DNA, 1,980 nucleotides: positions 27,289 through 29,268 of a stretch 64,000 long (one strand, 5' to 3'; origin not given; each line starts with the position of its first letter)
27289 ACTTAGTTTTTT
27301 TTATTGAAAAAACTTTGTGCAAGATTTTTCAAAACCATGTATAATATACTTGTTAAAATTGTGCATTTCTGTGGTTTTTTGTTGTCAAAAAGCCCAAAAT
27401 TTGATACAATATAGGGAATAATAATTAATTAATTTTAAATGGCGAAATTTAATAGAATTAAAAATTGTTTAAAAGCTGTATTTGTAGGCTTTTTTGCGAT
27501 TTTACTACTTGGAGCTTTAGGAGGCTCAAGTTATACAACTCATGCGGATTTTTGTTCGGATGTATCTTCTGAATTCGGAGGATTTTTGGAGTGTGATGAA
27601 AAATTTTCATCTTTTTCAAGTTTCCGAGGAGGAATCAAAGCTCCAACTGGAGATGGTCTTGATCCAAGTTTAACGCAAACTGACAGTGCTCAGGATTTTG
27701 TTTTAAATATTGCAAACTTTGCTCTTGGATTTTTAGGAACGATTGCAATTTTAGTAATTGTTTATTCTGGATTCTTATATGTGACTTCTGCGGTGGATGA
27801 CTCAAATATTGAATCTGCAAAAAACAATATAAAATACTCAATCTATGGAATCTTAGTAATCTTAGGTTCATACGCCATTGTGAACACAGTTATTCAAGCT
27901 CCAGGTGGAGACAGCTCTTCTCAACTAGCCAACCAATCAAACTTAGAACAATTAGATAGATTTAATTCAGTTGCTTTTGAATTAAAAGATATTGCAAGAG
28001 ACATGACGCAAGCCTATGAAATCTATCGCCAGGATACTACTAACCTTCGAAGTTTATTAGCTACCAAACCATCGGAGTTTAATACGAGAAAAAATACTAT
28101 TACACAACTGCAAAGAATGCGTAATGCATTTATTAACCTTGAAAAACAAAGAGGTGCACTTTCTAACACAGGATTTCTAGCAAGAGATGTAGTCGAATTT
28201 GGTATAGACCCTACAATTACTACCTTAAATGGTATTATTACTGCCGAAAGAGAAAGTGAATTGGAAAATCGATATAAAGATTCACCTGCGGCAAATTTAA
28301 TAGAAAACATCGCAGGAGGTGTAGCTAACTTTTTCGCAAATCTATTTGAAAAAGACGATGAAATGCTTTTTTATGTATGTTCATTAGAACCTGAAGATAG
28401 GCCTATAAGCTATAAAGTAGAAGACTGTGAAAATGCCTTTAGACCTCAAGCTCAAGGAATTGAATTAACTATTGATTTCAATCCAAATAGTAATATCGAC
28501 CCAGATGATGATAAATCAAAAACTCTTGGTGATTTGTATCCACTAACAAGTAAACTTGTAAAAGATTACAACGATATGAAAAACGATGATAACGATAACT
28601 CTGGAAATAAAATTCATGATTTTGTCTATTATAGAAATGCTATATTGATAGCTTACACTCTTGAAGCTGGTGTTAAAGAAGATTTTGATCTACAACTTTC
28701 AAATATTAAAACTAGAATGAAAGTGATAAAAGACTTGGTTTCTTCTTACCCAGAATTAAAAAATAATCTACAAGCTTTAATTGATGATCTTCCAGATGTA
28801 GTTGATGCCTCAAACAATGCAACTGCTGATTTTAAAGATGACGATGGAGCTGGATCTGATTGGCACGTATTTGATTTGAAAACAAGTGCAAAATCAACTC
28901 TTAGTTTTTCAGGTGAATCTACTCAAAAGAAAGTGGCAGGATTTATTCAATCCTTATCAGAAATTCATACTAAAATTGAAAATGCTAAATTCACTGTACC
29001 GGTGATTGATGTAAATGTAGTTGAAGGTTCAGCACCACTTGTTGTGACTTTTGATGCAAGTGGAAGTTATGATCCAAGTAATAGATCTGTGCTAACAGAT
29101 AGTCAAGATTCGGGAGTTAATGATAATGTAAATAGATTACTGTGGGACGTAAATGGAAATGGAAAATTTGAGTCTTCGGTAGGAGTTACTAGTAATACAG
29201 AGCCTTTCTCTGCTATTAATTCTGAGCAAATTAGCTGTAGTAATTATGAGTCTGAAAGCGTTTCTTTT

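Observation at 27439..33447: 2002-aa chimera: pilin-like hairpin fused to a helical stalk, a >=12-module PKD array and a C-terminal anchor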

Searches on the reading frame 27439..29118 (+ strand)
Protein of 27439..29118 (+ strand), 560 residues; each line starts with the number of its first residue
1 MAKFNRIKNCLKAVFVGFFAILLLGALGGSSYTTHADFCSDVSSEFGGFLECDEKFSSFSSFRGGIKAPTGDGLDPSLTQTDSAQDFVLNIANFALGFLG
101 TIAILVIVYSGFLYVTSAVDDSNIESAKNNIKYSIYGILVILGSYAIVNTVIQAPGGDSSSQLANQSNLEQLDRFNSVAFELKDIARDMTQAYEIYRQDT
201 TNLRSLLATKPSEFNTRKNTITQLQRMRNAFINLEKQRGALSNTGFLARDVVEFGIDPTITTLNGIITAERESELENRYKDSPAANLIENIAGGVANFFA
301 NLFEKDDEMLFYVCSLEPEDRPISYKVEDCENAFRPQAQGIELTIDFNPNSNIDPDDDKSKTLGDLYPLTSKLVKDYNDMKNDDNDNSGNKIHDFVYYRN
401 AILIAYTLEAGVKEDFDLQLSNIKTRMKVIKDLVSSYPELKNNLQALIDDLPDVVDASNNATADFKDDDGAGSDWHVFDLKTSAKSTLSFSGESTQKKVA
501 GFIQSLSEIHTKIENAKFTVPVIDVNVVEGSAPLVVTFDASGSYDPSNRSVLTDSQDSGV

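Call 15: find_homologous_proteins(query=window:27439-29106:+)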
Query seq(556 aa) (556 aa): 1 proteins with E <= 0.001 among 8000 candidates.
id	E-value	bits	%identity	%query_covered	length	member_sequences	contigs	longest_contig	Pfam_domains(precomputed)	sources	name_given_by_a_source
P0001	3.1e-35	140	36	34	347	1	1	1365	PF18895.6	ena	-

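Call 17: find_related_loci(query=window:27439-29100:+, collection=genome_contigs, flank=10000)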
Query window:27439-29100:+ (554 aa) in genome_contigs; peptide patterns used: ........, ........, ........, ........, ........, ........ (x = any residue, [..] = any of these).
225 stretches matched a pattern; 1 encode a relative of the query (tblastn E <= 1e-3); 1 distinct loci.
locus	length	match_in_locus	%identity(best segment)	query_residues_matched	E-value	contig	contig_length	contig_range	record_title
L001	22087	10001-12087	73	1-554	0e+0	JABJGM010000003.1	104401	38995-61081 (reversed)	MAG: bacterium isolate SI074_bin149 k141_1403701, whole genome shotgun sequence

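Call 20: find_encoding_contigs(protein=P0001, flank=10000)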
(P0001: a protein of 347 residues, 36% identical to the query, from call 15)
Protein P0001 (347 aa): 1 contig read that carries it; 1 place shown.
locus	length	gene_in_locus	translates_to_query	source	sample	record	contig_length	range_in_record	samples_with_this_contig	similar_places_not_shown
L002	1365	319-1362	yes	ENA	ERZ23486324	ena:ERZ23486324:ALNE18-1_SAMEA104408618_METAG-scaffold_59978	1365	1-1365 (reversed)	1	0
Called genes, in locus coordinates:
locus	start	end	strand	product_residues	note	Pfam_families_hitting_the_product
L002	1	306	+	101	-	?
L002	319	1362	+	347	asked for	PF18895:T4SS_pilin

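Call 33: search_protein_representatives(protein=window:27439-29118:+)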
Query: 560 residues. Proteins with E-value up to 0.001 (for the whole library): 11087; up to 1e-10: 406; up to 1e-30: 42. The best 150 are listed.
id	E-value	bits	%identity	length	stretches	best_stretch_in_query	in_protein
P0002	6.7e-168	575.9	59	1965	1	1-558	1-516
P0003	4.5e-81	289.4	39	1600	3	22-377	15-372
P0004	1.3e-80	287.9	40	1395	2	16-333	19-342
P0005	1.8e-73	264.3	40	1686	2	4-339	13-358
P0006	3.2e-68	247.0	37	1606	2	7-340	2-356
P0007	1.1e-64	235.3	35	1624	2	13-334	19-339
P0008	6.7e-64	232.7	39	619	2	21-359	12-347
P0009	8.3e-64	232.4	34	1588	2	26-335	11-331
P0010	4.9e-57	210.1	40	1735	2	30-342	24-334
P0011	4.2e-45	170.7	36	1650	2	37-282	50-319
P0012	1.7e-41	158.9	36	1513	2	18-199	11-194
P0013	7.1e-41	156.8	37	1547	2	31-235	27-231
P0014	1.5e-40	155.7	38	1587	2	35-248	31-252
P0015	1.3e-39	152.7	33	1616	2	10-252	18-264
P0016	4.0e-39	151.0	33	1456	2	5-263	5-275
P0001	9.9e-36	139.8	37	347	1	21-208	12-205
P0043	2.7e-30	121.9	40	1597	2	55-199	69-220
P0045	4.1e-30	121.3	30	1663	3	6-266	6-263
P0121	1.5e-21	93.0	35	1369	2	73-192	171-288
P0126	1.8e-20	89.5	40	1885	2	49-163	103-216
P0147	8.7e-18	80.6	35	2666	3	57-195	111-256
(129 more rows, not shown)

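Call 37: search_protein_families(library=ncbifam, proteins=[P0003, P0012, P0045], max_evalue=0.01)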
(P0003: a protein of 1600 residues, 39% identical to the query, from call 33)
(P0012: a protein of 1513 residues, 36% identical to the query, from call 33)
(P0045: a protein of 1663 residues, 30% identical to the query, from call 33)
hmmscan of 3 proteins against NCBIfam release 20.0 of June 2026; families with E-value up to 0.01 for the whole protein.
P0003 (1600 aa): 2 families
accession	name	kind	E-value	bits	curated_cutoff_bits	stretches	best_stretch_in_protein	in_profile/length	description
NF045849.1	ICE_MMCAP2_0565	equivalog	7.7e-09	35.1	40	1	73-145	5-77/80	Mbov_0395 family pilin-like conjugal transfer protein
NF058578.1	CPR_pilus_PamR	equivalog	1.3e-08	34.1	300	2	1368-1433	188-252/297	pilus system RbmA-like protein PamR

P0012 (1513 aa): 3 families
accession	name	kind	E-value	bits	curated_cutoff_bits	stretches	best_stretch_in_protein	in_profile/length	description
NF045849.1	ICE_MMCAP2_0565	equivalog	8.7e-10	38.2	40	1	87-148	16-77/80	Mbov_0395 family pilin-like conjugal transfer protein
TIGR03769.1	P_ac_wall_RPT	domain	5.4e-08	33.3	30.9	0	852-876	8-34/41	TIGR03769 domain-containing protein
NF058578.1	CPR_pilus_PamR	equivalog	1.6e-05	23.9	300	0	634-679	184-226/297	pilus system RbmA-like protein PamR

P0045 (1663 aa): 2 families
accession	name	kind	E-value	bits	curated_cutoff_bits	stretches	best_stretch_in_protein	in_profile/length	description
NF045849.1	ICE_MMCAP2_0565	equivalog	2e-05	24.2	40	1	74-146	6-78/80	Mbov_0395 family pilin-like conjugal transfer protein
NF033932.1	LapB_rpt_80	domain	0.0011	19.2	45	0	1404-1429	1-27/83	LapB repeat-containing protein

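Call 42: find_homologous_proteins(query=P0012)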
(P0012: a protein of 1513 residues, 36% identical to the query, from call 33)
Query P0012 (1513 aa): 143 proteins with E <= 0.001 among 8000 candidates; the best 120 are listed.
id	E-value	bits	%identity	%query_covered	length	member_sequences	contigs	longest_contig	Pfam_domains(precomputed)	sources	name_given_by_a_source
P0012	0.0e+0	3362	100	100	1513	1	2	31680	PF21027.4,PF22352.3,PF00801.27,PF18981.7,PF18895.6,PF18911.7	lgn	-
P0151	0.0e+0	2550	74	100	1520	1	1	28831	PF21027.4,PF22352.3,PF00801.27,PF18895.6,PF18911.7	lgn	-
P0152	0.0e+0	1549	51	96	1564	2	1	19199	PF21027.4,PF22352.3,PF00801.27,PF18895.6,PF18911.7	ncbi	-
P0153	0.0e+0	1504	48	100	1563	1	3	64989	PF21027.4,PF22352.3,PF00801.27,PF18895.6,PF04956.19,PF18911.7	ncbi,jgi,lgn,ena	-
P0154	0.0e+0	1408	47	97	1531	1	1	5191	PF21027.4,PF22352.3,PF00801.27,PF18895.6,PF18911.7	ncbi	-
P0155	0.0e+0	1402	47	100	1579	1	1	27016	PF21027.4,PF22352.3,PF00801.27,PF18895.6,PF02010.22,PF18911.7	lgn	-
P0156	0.0e+0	1394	46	99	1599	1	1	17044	PF21027.4,PF22352.3,PF00801.27,PF18895.6,PF18911.7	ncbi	-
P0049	0.0e+0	1390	47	96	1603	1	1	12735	PF21027.4,PF22352.3,PF00801.27,PF18895.6,PF18911.7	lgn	-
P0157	0.0e+0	1357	46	99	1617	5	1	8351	PF22352.3,PF00801.27,PF18895.6,PF18911.7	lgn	-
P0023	0.0e+0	1353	47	97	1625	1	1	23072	PF22352.3,PF00801.27,PF18895.6,PF18911.7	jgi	jgi:PKD repeat protein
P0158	0.0e+0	1347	45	100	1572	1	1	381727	PF21027.4,PF22352.3,PF00801.27,PF18895.6,PF18911.7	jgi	jgi:PKD repeat protein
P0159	0.0e+0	1339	46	97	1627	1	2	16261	PF22352.3,PF00801.27,PF18895.6,PF18911.7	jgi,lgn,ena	-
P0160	0.0e+0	1316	46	96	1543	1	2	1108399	PF21027.4,PF22352.3,PF00801.27,PF18895.6,PF18911.7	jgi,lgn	jgi:PKD repeat protein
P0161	0.0e+0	1307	44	96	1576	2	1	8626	PF21027.4,PF22352.3,PF00801.27,PF18895.6,PF18911.7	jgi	jgi:PKD repeat protein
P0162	0.0e+0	1267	43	98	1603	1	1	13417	PF21027.4,PF00801.27,PF18895.6,PF18911.7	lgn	-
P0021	0.0e+0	1207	43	97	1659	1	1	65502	PF21027.4,PF22352.3,PF00801.27,PF18895.6,PF08329.17,PF18911.7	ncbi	-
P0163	0.0e+0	1145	47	71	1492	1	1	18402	PF21027.4,PF22352.3,PF00801.27,PF18895.6,PF18911.7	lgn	-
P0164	0.0e+0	1124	46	71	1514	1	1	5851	PF21027.4,PF22352.3,PF00801.27,PF18895.6,PF18911.7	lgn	-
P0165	0.0e+0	1106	46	71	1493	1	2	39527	PF21027.4,PF22352.3,PF00801.27,PF18895.6,PF18911.7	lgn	-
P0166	0.0e+0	1105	44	73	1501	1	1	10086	PF21027.4,PF22352.3,PF00801.27,PF18895.6,PF18911.7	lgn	-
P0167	0.0e+0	1095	41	98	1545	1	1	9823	PF21027.4,PF22352.3,PF00801.27,PF18895.6,PF18911.7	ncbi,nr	ncbi:PKD domain-containing protein [Candidatus Peregrinibacteria bacterium]|nr:PKD domain-containing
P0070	0.0e+0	1061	40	96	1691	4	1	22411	PF21027.4,PF22352.3,PF00801.27,PF18895.6,PF18911.7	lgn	-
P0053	0.0e+0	1053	43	71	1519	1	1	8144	PF07495.20,PF21027.4,PF22352.3,PF00801.27,PF18981.7,PF18895.6,PF16403.12,PF18911.7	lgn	-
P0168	0.0e+0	1042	39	96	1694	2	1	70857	PF21027.4,PF22352.3,PF00801.27,PF18895.6,PF18911.7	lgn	-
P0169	0.0e+0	1034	44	70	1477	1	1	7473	PF21027.4,PF22352.3,PF00801.27,PF18895.6,PF04956.19,PF18911.7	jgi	-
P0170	0.0e+0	1013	42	71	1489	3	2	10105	PF21027.4,PF22352.3,PF00801.27,PF18895.6,PF18911.7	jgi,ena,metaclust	metaclust:\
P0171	6.2e-289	980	45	64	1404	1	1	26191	PF21027.4,PF22352.3,PF00801.27,PF18895.6,PF18911.7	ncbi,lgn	-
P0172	1.5e-287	975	38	99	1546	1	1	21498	PF21027.4,PF22352.3,PF00801.27,PF18981.7,PF18895.6,PF18911.7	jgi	jgi:PKD repeat protein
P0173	7.7e-277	940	37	97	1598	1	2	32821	PF21027.4,PF22352.3,PF00801.27,PF18895.6,PF18911.7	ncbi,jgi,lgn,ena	-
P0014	5.7e-276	937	40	74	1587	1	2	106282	PF21027.4,PF22352.3,PF00801.27,PF18895.6,PF18911.7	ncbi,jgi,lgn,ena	ncbi:MAG: PKD domain-containing protein [Candidatus Gracilibacteria bacterium]|jgi:PKD repeat protei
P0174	7.0e-273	927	37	99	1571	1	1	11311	PF21027.4,PF22352.3,PF00801.27,PF18895.6,PF18911.7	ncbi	-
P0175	2.2e-268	912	40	71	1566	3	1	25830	PF22352.3,PF00801.27,PF18895.6,PF18911.7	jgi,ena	-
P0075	3.8e-267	908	36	97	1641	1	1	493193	PF21027.4,PF22352.3,PF00801.27,PF18895.6,PF18911.7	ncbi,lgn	-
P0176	4.4e-265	901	40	71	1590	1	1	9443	PF21027.4,PF22352.3,PF00801.27,PF18895.6,PF18911.7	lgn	-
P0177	6.0e-265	901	38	72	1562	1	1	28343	PF21027.4,PF22352.3,PF00801.27,PF18895.6,PF18911.7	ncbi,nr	ncbi:hypothetical protein HZA39_03150 [Candidatus Peregrinibacteria bacterium]|nr:hypothetical prote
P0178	8.5e-265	900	37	70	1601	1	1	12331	PF22352.3,PF00801.27,PF18895.6,PF02010.22,PF18911.7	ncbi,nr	ncbi:PKD domain-containing protein [Candidatus Peregrinibacteria bacterium]|nr:PKD domain-containing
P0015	7.0e-262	890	36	99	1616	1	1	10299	PF22352.3,PF00801.27,PF18895.6,PF18911.7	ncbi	-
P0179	1.6e-259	883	35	98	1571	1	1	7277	PF07495.20,PF22352.3,PF00801.27,PF18895.6,PF18911.7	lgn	-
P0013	7.7e-259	880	35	99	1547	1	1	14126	PF21027.4,PF22352.3,PF00801.27,PF18895.6,PF18911.7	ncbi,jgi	ncbi:MAG: PKD domain-containing protein [Candidatus Gracilibacteria bacterium]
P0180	1.2e-253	863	38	71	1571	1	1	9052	PF22352.3,PF00801.27,PF18895.6,PF18911.7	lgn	-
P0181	8.1e-253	860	39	73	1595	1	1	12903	PF22352.3,PF00801.27,PF18981.7,PF18895.6,PF18911.7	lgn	-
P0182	1.5e-251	856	35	100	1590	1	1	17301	PF22352.3,PF00801.27,PF18895.6,PF18911.7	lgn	-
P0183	1.8e-251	856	37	70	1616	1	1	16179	PF21027.4,PF22352.3,PF00801.27,PF18895.6,PF18911.7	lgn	-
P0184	2.0e-251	856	34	96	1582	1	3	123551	PF22352.3,PF00801.27,PF18895.6,PF18911.7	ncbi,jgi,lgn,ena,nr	ncbi:MAG: hypothetical protein US89_C0005G0105 [Candidatus Peregrinibacteria bacterium GW2011_GWF2_3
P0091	2.1e-251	856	34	99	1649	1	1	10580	PF21027.4,PF22352.3,PF00801.27,PF18895.6,PF16403.12,PF02010.22,PF18911.7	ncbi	-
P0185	2.9e-251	855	35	100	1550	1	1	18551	PF07495.20,PF22352.3,PF00801.27,PF18895.6,PF18911.7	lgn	-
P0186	3.3e-251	855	32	99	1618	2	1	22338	PF07495.20,PF21027.4,PF22352.3,PF00801.27,PF18895.6,PF18911.7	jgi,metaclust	metaclust:\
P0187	4.5e-250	851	35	70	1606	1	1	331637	PF21027.4,PF22352.3,PF00801.27,PF18895.6,PF18911.7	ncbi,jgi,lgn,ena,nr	ncbi:PKD domain-containing protein [Candidatus Gracilibacteria bacterium]|nr:PKD domain-containing p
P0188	6.4e-250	851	37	71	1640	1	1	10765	PF22352.3,PF00801.27,PF18895.6,PF02010.22,PF18911.7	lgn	-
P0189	1.7e-249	849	35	99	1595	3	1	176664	PF22352.3,PF00801.27,PF18895.6,PF18911.7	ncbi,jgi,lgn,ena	ncbi:MAG: PKD domain-containing protein [Candidatus Gracilibacteria bacterium]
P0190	1.9e-248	846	35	71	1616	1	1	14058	PF22352.3,PF00801.27,PF18895.6,PF18911.7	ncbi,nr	ncbi:PKD domain-containing protein [Candidatus Peregrinibacteria bacterium]|nr:PKD domain-containing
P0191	4.8e-248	845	34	100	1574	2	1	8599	PF22352.3,PF00801.27,PF18895.6,PF18911.7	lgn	-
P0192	3.9e-247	842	34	99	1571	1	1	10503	PF07495.20,PF21027.4,PF22352.3,PF00801.27,PF18895.6,PF16407.12,PF18911.7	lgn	-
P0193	5.8e-247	841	34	100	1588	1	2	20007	PF22352.3,PF00801.27,PF18895.6,PF18911.7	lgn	-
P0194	2.9e-245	835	38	70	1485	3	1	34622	PF21027.4,PF22352.3,PF00801.27,PF18895.6,PF18911.7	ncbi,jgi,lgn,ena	-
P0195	7.5e-244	831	35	70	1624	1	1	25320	PF21027.4,PF22352.3,PF00801.27,PF18895.6,PF18911.7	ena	-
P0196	8.3e-244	831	38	71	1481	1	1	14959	PF21027.4,PF22352.3,PF00801.27,PF18895.6,PF18911.7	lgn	-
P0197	6.1e-241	821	35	99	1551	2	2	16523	PF21027.4,PF22352.3,PF00801.27,PF18895.6,PF18911.7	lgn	-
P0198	7.2e-241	821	34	99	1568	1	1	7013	PF07495.20,PF22352.3,PF00801.27,PF18981.7,PF18895.6,PF18911.7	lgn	-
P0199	3.5e-239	815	37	70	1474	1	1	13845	PF21027.4,PF22352.3,PF00801.27,PF18895.6,PF18911.7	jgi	jgi:PKD repeat protein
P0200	9.7e-239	814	37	75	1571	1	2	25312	PF22352.3,PF00801.27,PF18895.6,PF18911.7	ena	-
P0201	6.8e-238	811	38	71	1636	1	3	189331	PF21027.4,PF22352.3,PF00801.27,PF18895.6,PF18911.7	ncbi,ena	-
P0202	7.7e-237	807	36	71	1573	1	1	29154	PF07495.20,PF22352.3,PF00801.27,PF18981.7,PF18895.6,PF18911.7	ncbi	-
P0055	8.3e-235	801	32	96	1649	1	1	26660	PF21027.4,PF22352.3,PF00801.27,PF18895.6,PF18911.7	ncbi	-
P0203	2.2e-233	796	41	43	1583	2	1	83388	PF21027.4,PF22352.3,PF00801.27,PF18895.6,PF18911.7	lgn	-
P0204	5.3e-233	795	40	47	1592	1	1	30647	PF22352.3,PF00801.27,PF18895.6,PF18911.7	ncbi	-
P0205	2.9e-230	786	34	77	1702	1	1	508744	PF22352.3,PF00801.27,PF18895.6,PF02010.22,PF18911.7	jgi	jgi:PKD repeat protein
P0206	8.6e-230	784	34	92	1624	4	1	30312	PF22352.3,PF00801.27,PF18895.6,PF18911.7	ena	-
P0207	9.6e-230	784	34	92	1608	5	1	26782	PF22352.3,PF00801.27,PF18895.6,PF18911.7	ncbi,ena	-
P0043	1.2e-229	784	34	93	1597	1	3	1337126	PF22352.3,PF00801.27,PF18895.6,PF18911.7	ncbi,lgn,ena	-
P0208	2.9e-229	782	42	43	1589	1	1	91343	PF22352.3,PF00801.27,PF18895.6,PF18911.7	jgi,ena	-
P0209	4.4e-228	778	40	43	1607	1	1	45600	PF21027.4,PF22352.3,PF00801.27,PF18895.6,PF18911.7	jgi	jgi:PKD repeat protein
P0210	1.0e-227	777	42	43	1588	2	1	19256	PF22352.3,PF00801.27,PF18895.6,PF18911.7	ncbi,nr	ncbi:PKD domain-containing protein [Candidatus Peregrinibacteria bacterium]|nr:PKD domain-containing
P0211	1.1e-227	777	32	97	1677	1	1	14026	PF22352.3,PF00801.27,PF18895.6,PF18911.7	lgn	-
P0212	3.6e-226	772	37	71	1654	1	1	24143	PF21027.4,PF22352.3,PF00801.27,PF18895.6,PF18911.7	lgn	-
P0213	5.8e-226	771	42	44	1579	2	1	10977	PF22352.3,PF00801.27,PF18895.6,PF18911.7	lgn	-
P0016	2.7e-225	769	38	64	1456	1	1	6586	PF07495.20,PF21027.4,PF22352.3,PF00801.27,PF18895.6,PF18911.7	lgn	-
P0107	6.2e-225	768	35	89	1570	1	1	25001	PF22352.3,PF00801.27,PF18895.6,PF18911.7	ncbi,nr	ncbi:PKD domain-containing protein [Candidatus Peregrinibacteria bacterium]|nr:PKD domain-containing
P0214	1.1e-224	767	34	92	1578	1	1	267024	PF21027.4,PF22352.3,PF00801.27,PF18895.6,PF18911.7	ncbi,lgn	-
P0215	8.0e-224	764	37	69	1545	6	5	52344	PF21027.4,PF22352.3,PF00801.27,PF18895.6,PF18911.7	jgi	-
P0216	1.6e-222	760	34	93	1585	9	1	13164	PF22352.3,PF00801.27,PF18895.6,PF18911.7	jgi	jgi:PKD repeat protein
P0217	6.3e-221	755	36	66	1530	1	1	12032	PF22352.3,PF00801.27,PF18981.7,PF18895.6,PF18911.7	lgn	-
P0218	9.1e-221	754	35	89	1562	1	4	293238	PF22352.3,PF00801.27,PF18895.6,PF18911.7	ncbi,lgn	-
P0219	5.3e-219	748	40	43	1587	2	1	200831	PF21027.4,PF22352.3,PF00801.27,PF18895.6,PF18911.7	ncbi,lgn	-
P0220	9.4e-218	744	34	89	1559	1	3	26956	PF22352.3,PF00801.27,PF18895.6,PF18911.7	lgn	-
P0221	1.1e-217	744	37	70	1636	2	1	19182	PF22352.3,PF00801.27,PF18895.6,PF18911.7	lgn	-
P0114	1.3e-217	744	34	89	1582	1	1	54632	PF22352.3,PF00801.27,PF18895.6,PF18911.7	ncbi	-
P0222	3.7e-215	736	34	75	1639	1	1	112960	PF21027.4,PF15418.13,PF22352.3,PF00801.27,PF18895.6,PF02010.22,PF18911.7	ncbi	-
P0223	7.9e-212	725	33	93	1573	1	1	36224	PF22352.3,PF00801.27,PF18895.6,PF18911.7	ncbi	-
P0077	8.6e-211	721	34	90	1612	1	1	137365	PF22352.3,PF00801.27,PF18895.6,PF18911.7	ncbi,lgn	-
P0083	1.1e-210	721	35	91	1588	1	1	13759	PF22352.3,PF00801.27,PF18895.6,PF18911.7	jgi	-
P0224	5.1e-210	719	26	55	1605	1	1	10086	PF22352.3,PF00801.27,PF18895.6,PF18911.7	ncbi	-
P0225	2.6e-208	713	36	63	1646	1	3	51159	PF22352.3,PF00801.27,PF18895.6,PF18911.7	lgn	-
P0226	7.2e-207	708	35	71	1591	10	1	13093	PF21027.4,PF22352.3,PF00801.27,PF18895.6,PF18911.7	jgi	-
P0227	1.1e-206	708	31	77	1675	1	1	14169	PF07495.20,PF21027.4,PF15418.13,PF22352.3,PF00801.27,PF18895.6,PF18911.7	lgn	-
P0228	1.2e-205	704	35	70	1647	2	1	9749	PF22352.3,PF00801.27,PF18895.6,PF18911.7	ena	-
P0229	3.6e-205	703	33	99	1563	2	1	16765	PF21027.4,PF22352.3,PF00801.27,PF18895.6,PF18911.7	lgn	-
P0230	2.6e-204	700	33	97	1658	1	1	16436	PF07495.20,PF22352.3,PF00801.27,PF18895.6,PF18911.7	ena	-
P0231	2.5e-203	696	35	71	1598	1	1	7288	PF07495.20,PF21027.4,PF22352.3,PF00801.27,PF18895.6,PF08329.17,PF18911.7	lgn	-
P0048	2.8e-198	680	33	71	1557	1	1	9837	PF15418.13,PF22352.3,PF00801.27,PF18895.6,PF18911.7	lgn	-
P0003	2.2e-197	677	33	72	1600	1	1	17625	PF15418.13,PF22352.3,PF00801.27,PF18895.6,PF18911.7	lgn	-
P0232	3.0e-197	676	34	71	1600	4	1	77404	PF00801.27,PF18895.6,PF04956.19,PF18911.7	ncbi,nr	ncbi:PKD domain-containing protein [Candidatus Peregrinibacteria bacterium]|nr:PKD domain-containing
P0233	8.2e-196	671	31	96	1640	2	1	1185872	PF22352.3,PF00801.27,PF18895.6,PF18911.7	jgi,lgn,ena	-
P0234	2.1e-195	670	32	76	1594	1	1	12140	PF22352.3,PF00801.27,PF18895.6,PF18911.7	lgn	-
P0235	1.1e-194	668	32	70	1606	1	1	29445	PF21027.4,PF22352.3,PF00801.27,PF18895.6,PF18911.7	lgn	-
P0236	6.0e-189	649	31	89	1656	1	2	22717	PF22352.3,PF00801.27,PF18895.6,PF18911.7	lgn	-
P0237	2.7e-188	647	33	71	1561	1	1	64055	PF21027.4,PF22352.3,PF00801.27,PF18895.6,PF18911.7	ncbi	-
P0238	3.7e-188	646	32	98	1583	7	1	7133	PF07495.20,PF21027.4,PF22352.3,PF00801.27,PF18895.6,PF18911.7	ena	-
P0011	3.9e-176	606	34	71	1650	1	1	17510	PF21027.4,PF22352.3,PF00801.27,PF18981.7,PF18895.6,PF02010.22,PF18911.7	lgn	-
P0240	4.0e-174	600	32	69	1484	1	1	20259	PF21027.4,PF22352.3,PF00801.27,PF18981.7,PF18895.6,PF18911.7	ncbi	ncbi:MAG: PKD domain-containing protein, partial [Candidatus Gracilibacteria bacterium]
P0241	3.2e-172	593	32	71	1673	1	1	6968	PF07495.20,PF21027.4,PF22352.3,PF00801.27,PF18981.7,PF18895.6,PF18911.7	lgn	-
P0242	1.2e-166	575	32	73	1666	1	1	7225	PF22352.3,PF00801.27,PF18981.7,PF18895.6,PF18911.7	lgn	-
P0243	4.5e-161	556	31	97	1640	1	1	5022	PF21027.4,PF22352.3,PF00801.27,PF18895.6,PF02010.22,PF18911.7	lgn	-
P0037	5.5e-158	546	38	57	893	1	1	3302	PF00801.27,PF18895.6,PF18911.7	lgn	-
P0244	3.1e-154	534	29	99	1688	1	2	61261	PF07495.20,PF22352.3,PF00801.27,PF18895.6,PF18911.7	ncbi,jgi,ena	-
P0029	4.4e-150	520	31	62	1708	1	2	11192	PF07495.20,PF22352.3,PF00801.27,PF18895.6,PF18911.7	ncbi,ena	-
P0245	1.7e-147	511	31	71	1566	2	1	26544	PF22352.3,PF00801.27,PF18981.7,PF18895.6,PF18911.7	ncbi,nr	ncbi:MAG: PKD domain-containing protein [Candidatus Gracilibacteria bacterium]|nr:PKD domain-contain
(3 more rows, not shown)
